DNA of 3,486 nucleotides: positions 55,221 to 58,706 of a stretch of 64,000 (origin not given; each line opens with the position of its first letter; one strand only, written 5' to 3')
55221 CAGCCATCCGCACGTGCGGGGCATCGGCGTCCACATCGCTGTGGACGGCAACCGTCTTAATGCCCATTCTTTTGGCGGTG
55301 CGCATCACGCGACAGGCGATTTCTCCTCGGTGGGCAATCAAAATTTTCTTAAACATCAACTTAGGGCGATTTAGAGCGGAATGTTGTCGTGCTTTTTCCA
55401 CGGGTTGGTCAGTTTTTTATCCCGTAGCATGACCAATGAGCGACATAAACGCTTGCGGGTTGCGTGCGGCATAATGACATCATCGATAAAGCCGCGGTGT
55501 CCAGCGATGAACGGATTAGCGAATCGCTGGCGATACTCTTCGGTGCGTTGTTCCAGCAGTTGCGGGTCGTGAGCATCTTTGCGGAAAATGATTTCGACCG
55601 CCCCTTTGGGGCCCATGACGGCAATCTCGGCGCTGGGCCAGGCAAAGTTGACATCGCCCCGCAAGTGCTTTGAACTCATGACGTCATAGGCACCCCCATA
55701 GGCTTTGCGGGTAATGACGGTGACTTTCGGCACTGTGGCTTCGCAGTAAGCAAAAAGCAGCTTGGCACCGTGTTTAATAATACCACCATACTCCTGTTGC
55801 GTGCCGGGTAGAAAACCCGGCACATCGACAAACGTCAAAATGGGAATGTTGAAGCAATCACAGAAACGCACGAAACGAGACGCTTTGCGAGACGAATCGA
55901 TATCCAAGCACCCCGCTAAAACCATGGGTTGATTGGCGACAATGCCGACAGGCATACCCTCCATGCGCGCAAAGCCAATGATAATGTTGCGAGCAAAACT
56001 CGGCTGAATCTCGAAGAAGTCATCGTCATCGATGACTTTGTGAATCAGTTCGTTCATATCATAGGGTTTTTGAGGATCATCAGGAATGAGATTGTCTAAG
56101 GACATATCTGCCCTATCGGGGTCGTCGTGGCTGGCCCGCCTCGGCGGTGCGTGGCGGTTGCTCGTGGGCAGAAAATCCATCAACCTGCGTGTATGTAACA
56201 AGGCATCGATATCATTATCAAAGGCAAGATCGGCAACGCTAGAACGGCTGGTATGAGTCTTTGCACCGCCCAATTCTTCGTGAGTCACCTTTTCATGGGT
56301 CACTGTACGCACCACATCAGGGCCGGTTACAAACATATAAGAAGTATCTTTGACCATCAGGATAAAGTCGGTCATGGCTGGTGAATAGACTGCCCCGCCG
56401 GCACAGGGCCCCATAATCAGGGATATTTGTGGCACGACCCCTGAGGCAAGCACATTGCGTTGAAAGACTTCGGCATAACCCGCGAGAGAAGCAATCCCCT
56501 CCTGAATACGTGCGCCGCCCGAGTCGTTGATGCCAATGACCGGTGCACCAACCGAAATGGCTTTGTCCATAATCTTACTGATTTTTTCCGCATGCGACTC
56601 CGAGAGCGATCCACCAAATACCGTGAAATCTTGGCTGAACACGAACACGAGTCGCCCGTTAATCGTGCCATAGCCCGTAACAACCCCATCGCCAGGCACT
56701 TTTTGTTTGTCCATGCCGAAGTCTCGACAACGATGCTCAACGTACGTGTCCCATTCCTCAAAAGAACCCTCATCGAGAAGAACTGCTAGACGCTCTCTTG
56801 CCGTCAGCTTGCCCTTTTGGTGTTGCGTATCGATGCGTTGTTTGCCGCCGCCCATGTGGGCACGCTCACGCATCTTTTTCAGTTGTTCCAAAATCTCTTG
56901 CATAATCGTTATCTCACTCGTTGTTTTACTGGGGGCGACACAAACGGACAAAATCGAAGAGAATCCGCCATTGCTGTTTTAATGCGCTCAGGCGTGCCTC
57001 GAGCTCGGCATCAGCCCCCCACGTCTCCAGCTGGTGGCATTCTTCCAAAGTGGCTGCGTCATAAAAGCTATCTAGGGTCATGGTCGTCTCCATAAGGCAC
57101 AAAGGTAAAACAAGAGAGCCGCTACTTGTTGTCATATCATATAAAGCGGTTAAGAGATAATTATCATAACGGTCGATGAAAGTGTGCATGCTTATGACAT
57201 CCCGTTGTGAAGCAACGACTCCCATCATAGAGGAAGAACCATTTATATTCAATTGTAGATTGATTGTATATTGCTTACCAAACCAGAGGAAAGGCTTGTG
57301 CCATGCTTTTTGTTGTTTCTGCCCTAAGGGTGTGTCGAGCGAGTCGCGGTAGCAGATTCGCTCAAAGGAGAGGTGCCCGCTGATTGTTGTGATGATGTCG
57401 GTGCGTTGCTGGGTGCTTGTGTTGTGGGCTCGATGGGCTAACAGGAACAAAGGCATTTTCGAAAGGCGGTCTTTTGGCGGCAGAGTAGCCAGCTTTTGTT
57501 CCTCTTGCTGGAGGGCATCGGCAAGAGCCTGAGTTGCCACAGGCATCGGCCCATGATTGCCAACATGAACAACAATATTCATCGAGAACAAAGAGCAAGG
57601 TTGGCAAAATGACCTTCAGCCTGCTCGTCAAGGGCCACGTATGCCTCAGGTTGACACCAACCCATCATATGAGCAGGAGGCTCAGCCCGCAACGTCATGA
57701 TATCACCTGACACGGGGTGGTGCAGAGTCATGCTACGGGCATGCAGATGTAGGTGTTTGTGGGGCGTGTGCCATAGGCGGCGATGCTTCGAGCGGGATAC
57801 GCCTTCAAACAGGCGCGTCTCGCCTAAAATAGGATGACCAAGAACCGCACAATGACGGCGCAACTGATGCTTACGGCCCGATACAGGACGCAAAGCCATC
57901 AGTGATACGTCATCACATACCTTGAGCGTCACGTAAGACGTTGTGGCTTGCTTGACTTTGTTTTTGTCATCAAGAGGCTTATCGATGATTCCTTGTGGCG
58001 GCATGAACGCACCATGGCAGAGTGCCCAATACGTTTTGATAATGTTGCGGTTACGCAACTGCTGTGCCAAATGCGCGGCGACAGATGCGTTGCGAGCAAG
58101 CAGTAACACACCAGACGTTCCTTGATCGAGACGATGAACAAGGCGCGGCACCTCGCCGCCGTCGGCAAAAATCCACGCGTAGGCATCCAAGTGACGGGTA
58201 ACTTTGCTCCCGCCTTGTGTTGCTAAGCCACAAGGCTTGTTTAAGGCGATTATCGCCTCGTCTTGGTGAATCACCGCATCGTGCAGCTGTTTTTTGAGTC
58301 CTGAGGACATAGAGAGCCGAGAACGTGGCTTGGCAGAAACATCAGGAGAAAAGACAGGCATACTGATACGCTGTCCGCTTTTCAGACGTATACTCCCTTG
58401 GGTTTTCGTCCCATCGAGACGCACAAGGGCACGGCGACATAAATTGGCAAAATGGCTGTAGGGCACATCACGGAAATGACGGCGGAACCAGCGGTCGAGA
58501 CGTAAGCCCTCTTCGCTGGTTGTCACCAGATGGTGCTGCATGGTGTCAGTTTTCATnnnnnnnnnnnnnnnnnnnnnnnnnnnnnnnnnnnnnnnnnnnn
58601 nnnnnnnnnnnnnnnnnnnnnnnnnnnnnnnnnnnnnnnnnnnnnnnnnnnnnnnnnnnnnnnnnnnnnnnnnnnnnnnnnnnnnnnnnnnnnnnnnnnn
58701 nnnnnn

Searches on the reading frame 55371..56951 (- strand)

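Call 86: search_protein_families(library=pfam, proteins=[window:55371-56951:-], max_evalue=0.00001)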
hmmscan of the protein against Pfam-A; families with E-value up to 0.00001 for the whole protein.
window:55371-56951:- (526 aa): 2 families
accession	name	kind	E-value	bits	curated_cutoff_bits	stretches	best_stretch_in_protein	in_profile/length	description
PF01039.27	Carboxyl_trans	-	8.1e-199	661.7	22.3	1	43-524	2-493/493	Carboxyl transferase domain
PF03255.19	ACCA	-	1.2e-13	51.4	23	1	323-462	94-237/310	Acetyl co-enzyme A carboxylase carboxyltransferase-like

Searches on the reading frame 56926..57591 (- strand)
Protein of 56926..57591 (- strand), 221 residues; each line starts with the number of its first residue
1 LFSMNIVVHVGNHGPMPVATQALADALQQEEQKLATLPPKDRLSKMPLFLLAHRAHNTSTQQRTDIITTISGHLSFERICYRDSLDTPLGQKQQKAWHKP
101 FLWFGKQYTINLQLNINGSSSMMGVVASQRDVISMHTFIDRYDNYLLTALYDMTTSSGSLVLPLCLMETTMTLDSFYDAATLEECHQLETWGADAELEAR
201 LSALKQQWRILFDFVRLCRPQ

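Call 86: search_protein_families(library=pfam, proteins=[window:56926-57591:-], max_evalue=0.00001)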
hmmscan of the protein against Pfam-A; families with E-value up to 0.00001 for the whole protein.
window:56926-57591:- (221 aa): 1 family
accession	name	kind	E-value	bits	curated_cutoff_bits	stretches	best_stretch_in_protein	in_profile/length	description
PF07542.16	ATP12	-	1.5e-07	32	27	1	15-103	34-122/124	ATP12 chaperone protein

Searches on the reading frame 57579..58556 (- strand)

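Call 86: search_protein_families(library=pfam, proteins=[window:57579-58556:-], max_evalue=0.00001)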
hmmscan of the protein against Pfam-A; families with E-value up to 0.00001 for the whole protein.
window:57579-58556:- (325 aa): 1 family
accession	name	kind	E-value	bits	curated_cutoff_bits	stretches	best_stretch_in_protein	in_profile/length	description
PF00849.27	PseudoU_synth_2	-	1.7e-30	106.7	26.8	1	102-237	2-151/152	RNA pseudouridylate synthase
